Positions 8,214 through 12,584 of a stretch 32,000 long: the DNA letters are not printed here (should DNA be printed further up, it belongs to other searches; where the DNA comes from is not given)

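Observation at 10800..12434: A-less NRPS module: C-T with no adenylation domain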

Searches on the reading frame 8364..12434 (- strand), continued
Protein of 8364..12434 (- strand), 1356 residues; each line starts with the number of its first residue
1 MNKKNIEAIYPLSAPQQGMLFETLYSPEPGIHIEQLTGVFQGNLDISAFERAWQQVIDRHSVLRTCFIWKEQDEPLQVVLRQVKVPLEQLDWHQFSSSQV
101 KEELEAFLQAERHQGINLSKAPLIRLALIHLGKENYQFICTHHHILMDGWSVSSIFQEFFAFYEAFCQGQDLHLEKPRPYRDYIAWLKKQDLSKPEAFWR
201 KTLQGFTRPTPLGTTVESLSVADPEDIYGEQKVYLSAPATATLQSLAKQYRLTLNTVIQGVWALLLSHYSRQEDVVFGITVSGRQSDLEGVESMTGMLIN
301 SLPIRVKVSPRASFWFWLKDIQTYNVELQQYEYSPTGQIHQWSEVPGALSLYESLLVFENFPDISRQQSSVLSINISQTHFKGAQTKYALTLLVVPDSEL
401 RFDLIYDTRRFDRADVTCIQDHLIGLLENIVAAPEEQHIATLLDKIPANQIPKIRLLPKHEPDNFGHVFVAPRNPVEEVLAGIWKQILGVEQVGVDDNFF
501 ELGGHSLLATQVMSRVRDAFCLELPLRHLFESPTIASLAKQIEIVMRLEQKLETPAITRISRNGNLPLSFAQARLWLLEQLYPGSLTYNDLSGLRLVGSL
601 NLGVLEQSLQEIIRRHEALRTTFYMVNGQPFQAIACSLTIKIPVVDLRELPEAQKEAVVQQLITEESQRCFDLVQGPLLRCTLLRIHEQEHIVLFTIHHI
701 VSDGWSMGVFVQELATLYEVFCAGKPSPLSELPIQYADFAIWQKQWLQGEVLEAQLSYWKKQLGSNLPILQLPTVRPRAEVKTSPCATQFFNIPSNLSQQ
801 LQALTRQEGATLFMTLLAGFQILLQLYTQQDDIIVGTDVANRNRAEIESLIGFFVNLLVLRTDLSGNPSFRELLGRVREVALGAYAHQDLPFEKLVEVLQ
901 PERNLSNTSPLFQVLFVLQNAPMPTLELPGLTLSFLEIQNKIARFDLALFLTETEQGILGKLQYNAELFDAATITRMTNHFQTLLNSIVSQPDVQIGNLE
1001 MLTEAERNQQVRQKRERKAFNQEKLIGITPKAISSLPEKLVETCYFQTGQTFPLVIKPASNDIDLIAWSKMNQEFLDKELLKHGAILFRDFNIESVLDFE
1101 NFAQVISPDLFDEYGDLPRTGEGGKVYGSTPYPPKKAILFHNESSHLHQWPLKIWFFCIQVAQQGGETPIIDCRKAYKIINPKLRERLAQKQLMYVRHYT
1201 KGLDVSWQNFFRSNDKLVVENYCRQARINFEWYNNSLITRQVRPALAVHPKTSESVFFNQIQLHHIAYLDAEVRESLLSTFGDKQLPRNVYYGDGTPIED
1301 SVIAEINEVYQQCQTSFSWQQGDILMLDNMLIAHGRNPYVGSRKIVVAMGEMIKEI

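Call 8: find_homologous_proteins(query=window:8364-12434:-, max_evalue=1e-20)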
Query window:8364-12434:- (1356 aa): 3089 proteins with E <= 1e-20 among 8000 candidates; the best 120 are listed.
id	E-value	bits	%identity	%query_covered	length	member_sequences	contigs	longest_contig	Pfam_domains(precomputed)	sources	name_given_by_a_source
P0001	0.0e+0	3102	100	100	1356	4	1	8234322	PF00668.26,PF02668.23,PF00550.32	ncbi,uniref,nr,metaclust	ncbi:condensation domain-containing protein [Nostoc punctiforme]|uniref:Condensation domain protein 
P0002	0.0e+0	2789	90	100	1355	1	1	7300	PF00668.26,PF02668.23,PF00550.32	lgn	-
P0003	0.0e+0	2624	85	100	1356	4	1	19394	PF00668.26,PF02668.23,PF00550.32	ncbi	-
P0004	0.0e+0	2583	84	100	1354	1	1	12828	PF00668.26,PF02668.23,PF00550.32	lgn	-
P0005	0.0e+0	2557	82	100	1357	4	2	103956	PF00668.26,PF02668.23,PF00550.32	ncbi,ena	-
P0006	0.0e+0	2488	80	100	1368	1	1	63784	PF00668.26,PF02668.23,PF00550.32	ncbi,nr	ncbi:MAG: condensation domain-containing protein [Rhizonema sp. PD37]|nr:condensation domain-contain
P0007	0.0e+0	2078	68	99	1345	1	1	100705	PF00668.26,PF02668.23,PF00550.32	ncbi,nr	ncbi:TauD/TfdA family dioxygenase [Brasilonema sp. CT11]|nr:TauD/TfdA family dioxygenase [Brasilonem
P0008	0.0e+0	2033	65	100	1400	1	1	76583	PF00668.26,PF02668.23,PF00550.32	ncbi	-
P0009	0.0e+0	2027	66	100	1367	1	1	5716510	PF00668.26,PF02668.23,PF00550.32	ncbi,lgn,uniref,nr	ncbi:condensation domain-containing protein [Chroococcidiopsis sp. CCMEE 29]|uniref:condensation dom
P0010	0.0e+0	1968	64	100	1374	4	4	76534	PF00668.26,PF02668.23,PF00550.32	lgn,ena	-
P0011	0.0e+0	1955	63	99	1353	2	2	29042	PF00668.26,PF02668.23,PF00550.32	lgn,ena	-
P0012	0.0e+0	1939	64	100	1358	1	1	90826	PF00668.26,PF02668.23,PF00550.32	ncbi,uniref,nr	ncbi:MAG: TauD/TfdA family dioxygenase [Chlorogloeopsis fritschii C42_A2020_084]|uniref:condensation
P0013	0.0e+0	1935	74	65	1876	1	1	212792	PF00668.26,PF02668.23,PF00550.32,PF00501.35,PF13193.13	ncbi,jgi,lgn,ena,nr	ncbi:MAG: amino acid adenylation domain-containing protein [Iphinoe sp. HA4291-MV1]|jgi:amino acid a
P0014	0.0e+0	1934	64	100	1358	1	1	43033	PF00668.26,PF02668.23,PF00550.32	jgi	jgi:non-ribosomal peptide synthetase component F/alpha-ketoglutarate-dependent taurine dioxygenase/a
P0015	0.0e+0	1919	64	99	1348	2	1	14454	PF00668.26,PF02668.23,PF00550.32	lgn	-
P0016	0.0e+0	1910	64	99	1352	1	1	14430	PF00668.26,PF02668.23,PF00550.32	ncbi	-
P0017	0.0e+0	1900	62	100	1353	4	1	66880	PF00668.26,PF02668.23,PF00550.32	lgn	-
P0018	0.0e+0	1896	62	100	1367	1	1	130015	PF00668.26,PF02668.23,PF00550.32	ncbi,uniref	ncbi:condensation domain-containing protein [Nostoc sp. UIC 10607]|uniref:condensation domain-contai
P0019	0.0e+0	1885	62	100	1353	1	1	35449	PF00668.26,PF02668.23,PF00550.32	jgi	-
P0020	0.0e+0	1876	61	100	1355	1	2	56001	PF00668.26,PF02668.23,PF00550.32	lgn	-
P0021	0.0e+0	1872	62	100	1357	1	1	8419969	PF00668.26,PF02668.23,PF00550.32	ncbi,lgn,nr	ncbi:condensation domain-containing protein [Nostoc sp. NIES-4103]|nr:condensation domain-containing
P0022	0.0e+0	1871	63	100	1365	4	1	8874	PF00668.26,PF02668.23,PF00550.32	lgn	-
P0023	0.0e+0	1858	61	100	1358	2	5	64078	PF00668.26,PF02668.23,PF00550.32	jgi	jgi:non-ribosomal peptide synthetase component F/alpha-ketoglutarate-dependent taurine dioxygenase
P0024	0.0e+0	1855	60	100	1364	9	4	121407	PF00668.26,PF02668.23,PF00550.32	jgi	jgi:non-ribosomal peptide synthetase component F/NRPS condensation-like uncharacterized protein/alph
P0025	0.0e+0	1851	61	100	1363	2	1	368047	PF00668.26,PF02668.23,PF00550.32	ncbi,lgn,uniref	ncbi:condensation domain-containing protein [Aerosakkonema funiforme]|uniref:condensation domain-con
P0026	0.0e+0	1848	61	100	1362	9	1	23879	PF00668.26,PF02668.23,PF00550.32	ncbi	-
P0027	0.0e+0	1845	60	100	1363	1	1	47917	PF00668.26,PF02668.23,PF00550.32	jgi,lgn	-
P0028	0.0e+0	1841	60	100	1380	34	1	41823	PF00668.26,PF02668.23,PF00550.32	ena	-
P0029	0.0e+0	1834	61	100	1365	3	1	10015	PF00668.26,PF02668.23,PF00550.32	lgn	-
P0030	0.0e+0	1813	65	65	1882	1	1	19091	PF00668.26,PF02668.23,PF00550.32,PF00501.35,PF13193.13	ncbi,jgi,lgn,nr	ncbi:MAG: amino acid adenylation domain-containing protein [Nostoc indistinguendum CM1-VF10]|jgi:ami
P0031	0.0e+0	1773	59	100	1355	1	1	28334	PF00668.26,PF02668.23,PF07247.18,PF00550.32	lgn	-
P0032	0.0e+0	1771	59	100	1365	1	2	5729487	PF00668.26,PF02668.23,PF00550.32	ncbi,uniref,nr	ncbi:condensation domain protein [Richelia sinica FACHB-800]|uniref:Condensation domain protein n=1 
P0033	0.0e+0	1765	65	65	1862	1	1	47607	PF00668.26,PF02668.23,PF00550.32,PF00501.35,PF13193.13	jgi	jgi:amino acid adenylation domain-containing protein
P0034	0.0e+0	1757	64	67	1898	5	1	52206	PF00668.26,PF02668.23,PF00550.32,PF00501.35,PF13193.13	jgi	-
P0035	0.0e+0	1755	63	67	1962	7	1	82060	PF00668.26,PF02668.23,PF00550.32,PF00501.35,PF13193.13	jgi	jgi:amino acid adenylation domain-containing protein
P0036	0.0e+0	1747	66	65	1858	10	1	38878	PF00668.26,PF02668.23,PF00550.32,PF00501.35,PF13193.13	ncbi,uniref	ncbi:amino acid adenylation domain-containing protein [Coleofasciculus sp.]|uniref:amino acid adenyl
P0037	0.0e+0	1742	63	65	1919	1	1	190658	PF00668.26,PF02668.23,PF00550.32,PF00501.35,PF13193.13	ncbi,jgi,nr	ncbi:MAG: amino acid adenylation domain-containing protein [Kastovskya adunca ATA6-11-RM4]|jgi:amino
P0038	0.0e+0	1741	65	67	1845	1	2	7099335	PF00668.26,PF02668.23,PF00550.32,PF00501.35,PF13193.13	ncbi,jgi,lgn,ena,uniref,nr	ncbi:MAG: amino acid adenylation domain-containing protein [Mojavia pulchra JT2-VF2]|jgi:amino acid 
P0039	0.0e+0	1741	58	100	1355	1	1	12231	PF00668.26,PF02668.23,PF07247.18,PF00550.32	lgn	-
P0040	0.0e+0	1741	65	67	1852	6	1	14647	PF00668.26,PF02668.23,PF00550.32,PF00501.35,PF13193.13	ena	-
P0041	0.0e+0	1733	65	67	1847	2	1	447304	PF00668.26,PF02668.23,PF00550.32,PF00501.35,PF13193.13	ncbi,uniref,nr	ncbi:amino acid adenylation domain protein (plasmid) [Nostoc sp. NIES-3756]|uniref:non-ribosomal pep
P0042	0.0e+0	1732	63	65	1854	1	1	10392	PF00668.26,PF02668.23,PF00550.32,PF00501.35,PF13193.13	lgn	-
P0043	0.0e+0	1716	65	66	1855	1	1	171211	PF00668.26,PF02668.23,PF07247.18,PF00550.32,PF00501.35,PF13193.13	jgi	jgi:amino acid adenylation domain-containing protein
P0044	0.0e+0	1713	63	66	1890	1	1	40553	PF00668.26,PF02668.23,PF00550.32,PF00501.35,PF13193.13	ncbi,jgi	jgi:amino acid adenylation domain-containing protein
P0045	0.0e+0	1707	57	100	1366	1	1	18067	PF00668.26,PF02668.23,PF00550.32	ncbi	ncbi:MAG: condensation domain-containing protein [Hassallia sp.]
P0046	0.0e+0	1692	66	65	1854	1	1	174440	PF00668.26,PF02668.23,PF00550.32,PF00501.35,PF13193.13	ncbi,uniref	ncbi:amino acid adenylation domain-containing protein [Calothrix sp. CCY 0018]|uniref:amino acid ade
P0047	0.0e+0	1689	64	67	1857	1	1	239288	PF00668.26,PF02668.23,PF00550.32,PF00501.35,PF13193.13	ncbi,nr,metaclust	ncbi:peptide synthetase [Hapalosiphon sp. MRB220]|nr:peptide synthetase [Hapalosiphon sp. MRB220]|me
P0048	0.0e+0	1689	61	65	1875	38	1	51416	PF00668.26,PF16911.11,PF02668.23,PF00550.32,PF00501.35,PF13193.13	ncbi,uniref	ncbi:amino acid adenylation domain-containing protein [Microcoleus sp. AT3-D2]|uniref:amino acid ade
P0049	0.0e+0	1685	64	67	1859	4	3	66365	PF00668.26,PF02668.23,PF07247.18,PF00550.32,PF00501.35,PF13193.13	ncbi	-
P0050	0.0e+0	1685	61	65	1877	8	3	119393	PF00668.26,PF02668.23,PF00550.32,PF00501.35,PF13193.13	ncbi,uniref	ncbi:amino acid adenylation domain-containing protein [Microcoleus sp. F10-C6]|uniref:amino acid ade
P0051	0.0e+0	1652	60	67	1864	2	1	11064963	PF00668.26,PF02668.23,PF00550.32,PF00501.35,PF13193.13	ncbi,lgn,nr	ncbi:amino acid adenylation domain protein [Calothrix sp. NIES-4071]|nr:amino acid adenylation domai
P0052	0.0e+0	1630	60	67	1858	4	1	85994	PF00668.26,PF16911.11,PF02668.23,PF00550.32,PF00501.35,PF13193.13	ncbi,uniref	ncbi:amino acid adenylation domain-containing protein [Coleofasciculus sp.]|uniref:amino acid adenyl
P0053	0.0e+0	1630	60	65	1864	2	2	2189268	PF00668.26,PF02668.23,PF00550.32,PF00501.35,PF13193.13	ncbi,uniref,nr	ncbi:hypothetical protein DSM106972_045670 [Dulcicalothrix desertica PCC 7102]|uniref:Carrier domain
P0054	0.0e+0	1576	54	100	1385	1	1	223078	PF00668.26,PF02668.23,PF07247.18,PF00550.32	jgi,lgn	jgi:non-ribosomal peptide synthetase component F/alpha-ketoglutarate-dependent taurine dioxygenase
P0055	0.0e+0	1569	56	66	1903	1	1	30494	PF00668.26,PF02668.23,PF00550.32,PF00501.35,PF13193.13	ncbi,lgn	-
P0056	0.0e+0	1560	53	100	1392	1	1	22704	PF00668.26,PF02668.23,PF00550.32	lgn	-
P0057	0.0e+0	1558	51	100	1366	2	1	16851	PF00668.26,PF02668.23,PF00550.32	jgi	jgi:non-ribosomal peptide synthetase component F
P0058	0.0e+0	1538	49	74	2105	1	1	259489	PF00668.26,PF00550.32,PF00501.35,PF13193.13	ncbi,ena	-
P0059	0.0e+0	1537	53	100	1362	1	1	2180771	PF00668.26,PF02668.23,PF00550.32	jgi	jgi:non-ribosomal peptide synthetase component F/alpha-ketoglutarate-dependent taurine dioxygenase/N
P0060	0.0e+0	1528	54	67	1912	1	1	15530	PF00668.26,PF02668.23,PF00550.32,PF00501.35,PF13193.13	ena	-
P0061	0.0e+0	1518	52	75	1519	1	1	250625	PF00668.26,PF02668.23,PF00550.32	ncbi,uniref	ncbi:condensation domain-containing protein [Leptolyngbya sp. AN02str]|uniref:condensation domain-co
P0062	0.0e+0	1505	50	100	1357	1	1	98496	PF00668.26,PF02668.23,PF00550.32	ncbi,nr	ncbi:TauD/TfdA family dioxygenase [Nostocales cyanobacterium LEGE 12452]|nr:TauD/TfdA family dioxyge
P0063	0.0e+0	1504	57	86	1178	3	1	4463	PF00668.26,PF02668.23,PF00550.32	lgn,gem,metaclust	metaclust:\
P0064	0.0e+0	1499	50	100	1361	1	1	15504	PF00668.26,PF02668.23,PF00550.32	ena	-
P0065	0.0e+0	1498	50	100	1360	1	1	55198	PF00668.26,PF02668.23,PF00550.32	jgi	jgi:non-ribosomal peptide synthetase component F/alpha-ketoglutarate-dependent taurine dioxygenase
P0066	0.0e+0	1489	53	65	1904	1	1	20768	PF00668.26,PF02668.23,PF00550.32,PF00501.35,PF13193.13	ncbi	-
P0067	0.0e+0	1475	55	67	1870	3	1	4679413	PF00668.26,PF02668.23,PF00550.32,PF00501.35,PF13193.13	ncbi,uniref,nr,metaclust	ncbi:amino acid adenylation domain protein [Rippkaea orientalis PCC 8801]|uniref:Amino acid adenylat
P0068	0.0e+0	1462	49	100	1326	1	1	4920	PF00668.26,PF02668.23,PF00550.32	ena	-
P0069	0.0e+0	1454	49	100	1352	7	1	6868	PF00668.26,PF02668.23,PF00550.32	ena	-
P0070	0.0e+0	1454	49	100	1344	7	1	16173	PF00668.26,PF02668.23,PF00550.32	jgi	jgi:non-ribosomal peptide synthetase component F/alpha-ketoglutarate-dependent taurine dioxygenase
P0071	0.0e+0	1452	49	100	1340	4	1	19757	PF00668.26,PF02668.23,PF00550.32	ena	-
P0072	0.0e+0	1450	64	76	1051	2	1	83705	PF00668.26,PF00550.32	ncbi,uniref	ncbi:condensation domain-containing protein [Nostoc sp.]|uniref:condensation domain-containing prote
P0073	0.0e+0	1448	49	100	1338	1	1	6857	PF00668.26,PF02668.23,PF00550.32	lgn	-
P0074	0.0e+0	1443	49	100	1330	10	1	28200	PF00668.26,PF02668.23,PF00550.32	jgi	jgi:non-ribosomal peptide synthetase component F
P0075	0.0e+0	1442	49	100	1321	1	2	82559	PF00668.26,PF02668.23,PF00550.32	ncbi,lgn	-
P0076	0.0e+0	1440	48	100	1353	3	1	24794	PF00668.26,PF02668.23,PF00550.32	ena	-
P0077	0.0e+0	1435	49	100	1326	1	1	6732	PF00668.26,PF02668.23,PF00550.32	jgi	-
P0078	0.0e+0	1434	48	100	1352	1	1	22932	PF00668.26,PF02668.23,PF00550.32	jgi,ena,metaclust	metaclust:\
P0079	0.0e+0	1426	63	76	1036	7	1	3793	PF00668.26,PF00550.32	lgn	-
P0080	0.0e+0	1422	48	100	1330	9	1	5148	PF00668.26,PF02668.23,PF00550.32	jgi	jgi:non-ribosomal peptide synthetase component F/alpha-ketoglutarate-dependent taurine dioxygenase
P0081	0.0e+0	1408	48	100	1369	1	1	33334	PF00668.26,PF16911.11,PF02668.23,PF00550.32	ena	-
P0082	0.0e+0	1405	50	66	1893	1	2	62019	PF00668.26,PF02668.23,PF00550.32,PF00501.35,PF13193.13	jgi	jgi:amino acid adenylation domain-containing protein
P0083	0.0e+0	1399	53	65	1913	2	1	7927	PF00668.26,PF02668.23,PF00550.32,PF00501.35,PF13193.13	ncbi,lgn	-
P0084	0.0e+0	1395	61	75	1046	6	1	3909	PF00668.26,PF02668.23,PF00550.32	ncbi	ncbi:TauD/TfdA family dioxygenase, partial [Planktothrix sp. FACHB-1355]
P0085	0.0e+0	1377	51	65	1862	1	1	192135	PF00668.26,PF02668.23,PF00550.32,PF00501.35,PF13193.13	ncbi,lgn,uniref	ncbi:amino acid adenylation domain-containing protein [Pelatocladus sp. BLCC-F211]|uniref:non-riboso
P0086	0.0e+0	1354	50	67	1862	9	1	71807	PF00668.26,PF02668.23,PF00550.32,PF00501.35,PF13193.13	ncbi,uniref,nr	ncbi:non-ribosomal peptide synthetase [Nostoc sp. 2RC]|uniref:non-ribosomal peptide synthetase n=1 T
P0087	0.0e+0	1307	50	69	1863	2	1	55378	PF00668.26,PF02668.23,PF00550.32,PF00501.35,PF13193.13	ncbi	ncbi:MAG: amino acid adenylation domain-containing protein [Cyanobacteria bacterium P01_D01_bin.56]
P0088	0.0e+0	1306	34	73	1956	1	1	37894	PF00668.26,PF02668.23,PF00550.32,PF00501.35,PF13193.13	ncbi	-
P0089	0.0e+0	1284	56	46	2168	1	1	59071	PF00668.26,PF00550.32,PF00501.35,PF13193.13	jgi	-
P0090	0.0e+0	1282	57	76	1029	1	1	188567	PF00668.26,PF00550.32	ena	-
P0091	0.0e+0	1261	56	46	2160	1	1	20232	PF00668.26,PF00550.32,PF00501.35,PF13193.13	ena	-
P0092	0.0e+0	1255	59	40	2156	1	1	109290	PF00668.26,PF00550.32,PF00501.35,PF13193.13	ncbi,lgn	-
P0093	0.0e+0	1254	57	76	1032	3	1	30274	PF00668.26,PF00550.32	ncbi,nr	ncbi:MAG TPA: condensation protein, partial [Cyanobacteria bacterium UBA8553]|nr:condensation protei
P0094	0.0e+0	1247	63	42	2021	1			PF00668.26,PF00550.32,PF00501.35,PF13193.13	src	-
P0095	0.0e+0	1244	60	65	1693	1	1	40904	PF00668.26,PF02668.23,PF00550.32,PF00501.35,PF13193.13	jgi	jgi:amino acid adenylation domain-containing protein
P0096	0.0e+0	1242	60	40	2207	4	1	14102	PF00668.26,PF00550.32,PF00501.35,PF13193.13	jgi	-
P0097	0.0e+0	1241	38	74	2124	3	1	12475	PF00668.26,PF00550.32,PF00501.35,PF13193.13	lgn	-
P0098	0.0e+0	1241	58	42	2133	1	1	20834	PF00668.26,PF00550.32,PF00501.35,PF13193.13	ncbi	-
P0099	0.0e+0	1240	57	42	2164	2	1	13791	PF00668.26,PF00550.32,PF00501.35,PF13193.13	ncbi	-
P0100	0.0e+0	1238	46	65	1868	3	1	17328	PF00668.26,PF02668.23,PF00550.32,PF00501.35,PF13193.13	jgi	-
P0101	0.0e+0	1231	56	76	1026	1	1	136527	PF00668.26,PF00550.32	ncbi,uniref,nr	ncbi:condensation protein [Nostocaceae cyanobacterium CENA357]|uniref:Condensation protein n=1 Tax=A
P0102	0.0e+0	1230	46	67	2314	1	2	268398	PF13847.13,PF00668.26,PF13489.13,PF02668.23,PF13649.13,PF00550.32,PF00501.35,PF13193.13,PF08241.19,PF08242.19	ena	-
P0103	0.0e+0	1220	56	43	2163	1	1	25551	PF00668.26,PF00550.32,PF00501.35,PF13193.13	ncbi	-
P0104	0.0e+0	1218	55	76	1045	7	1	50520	PF00668.26,PF00550.32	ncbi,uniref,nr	ncbi:condensation domain-containing protein [Nostoc sp. UHCC 0251]|uniref:condensation domain-contai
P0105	0.0e+0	1217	55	42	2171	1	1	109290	PF00668.26,PF00550.32,PF00501.35,PF13193.13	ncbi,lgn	-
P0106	0.0e+0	1215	50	50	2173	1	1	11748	PF00668.26,PF00550.32,PF00501.35,PF13193.13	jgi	jgi:amino acid adenylation domain-containing protein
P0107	0.0e+0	1211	55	76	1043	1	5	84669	PF00668.26,PF00550.32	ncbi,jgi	jgi:non-ribosomal peptide synthetase component F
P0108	0.0e+0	1211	55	76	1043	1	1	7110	PF00668.26,PF00550.32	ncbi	-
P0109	0.0e+0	1211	58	40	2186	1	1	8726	PF00668.26,PF00550.32,PF00501.35,PF13193.13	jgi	jgi:amino acid adenylation domain-containing protein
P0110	0.0e+0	1211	58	44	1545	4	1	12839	PF00668.26,PF00550.32,PF00501.35,PF13193.13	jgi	jgi:amino acid adenylation domain-containing protein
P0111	0.0e+0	1210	53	42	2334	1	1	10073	PF00668.26,PF00550.32,PF00501.35,PF13193.13,PF00975.27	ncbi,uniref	ncbi:MAG: amino acid adenylation domain-containing protein, partial [Nostoc sp.]|uniref:non-ribosoma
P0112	0.0e+0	1209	57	42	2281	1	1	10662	PF00668.26,PF00550.32,PF00501.35,PF13193.13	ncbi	-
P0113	0.0e+0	1208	58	40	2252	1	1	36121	PF00668.26,PF00550.32,PF00501.35,PF13193.13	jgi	jgi:amino acid adenylation domain-containing protein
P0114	0.0e+0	1208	59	43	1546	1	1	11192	PF00668.26,PF16911.11,PF00550.32,PF00501.35,PF13193.13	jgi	jgi:amino acid adenylation domain-containing protein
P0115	0.0e+0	1207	58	40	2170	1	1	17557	PF00668.26,PF00550.32,PF00501.35,PF13193.13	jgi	jgi:amino acid adenylation domain-containing protein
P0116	0.0e+0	1207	56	42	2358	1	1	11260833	PF00668.26,PF00550.32,PF00501.35,PF13193.13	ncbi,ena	-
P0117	0.0e+0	1205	47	76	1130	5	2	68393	PF00668.26,PF00550.32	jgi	-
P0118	0.0e+0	1204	55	76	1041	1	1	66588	PF00668.26,PF00550.32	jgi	jgi:non-ribosomal peptide synthetase component F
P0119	0.0e+0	1202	56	40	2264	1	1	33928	PF00668.26,PF00550.32,PF18563.7,PF00501.35,PF13193.13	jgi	jgi:amino acid adenylation domain-containing protein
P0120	0.0e+0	1202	56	42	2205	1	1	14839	PF00668.26,PF00550.32,PF00501.35,PF13193.13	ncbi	-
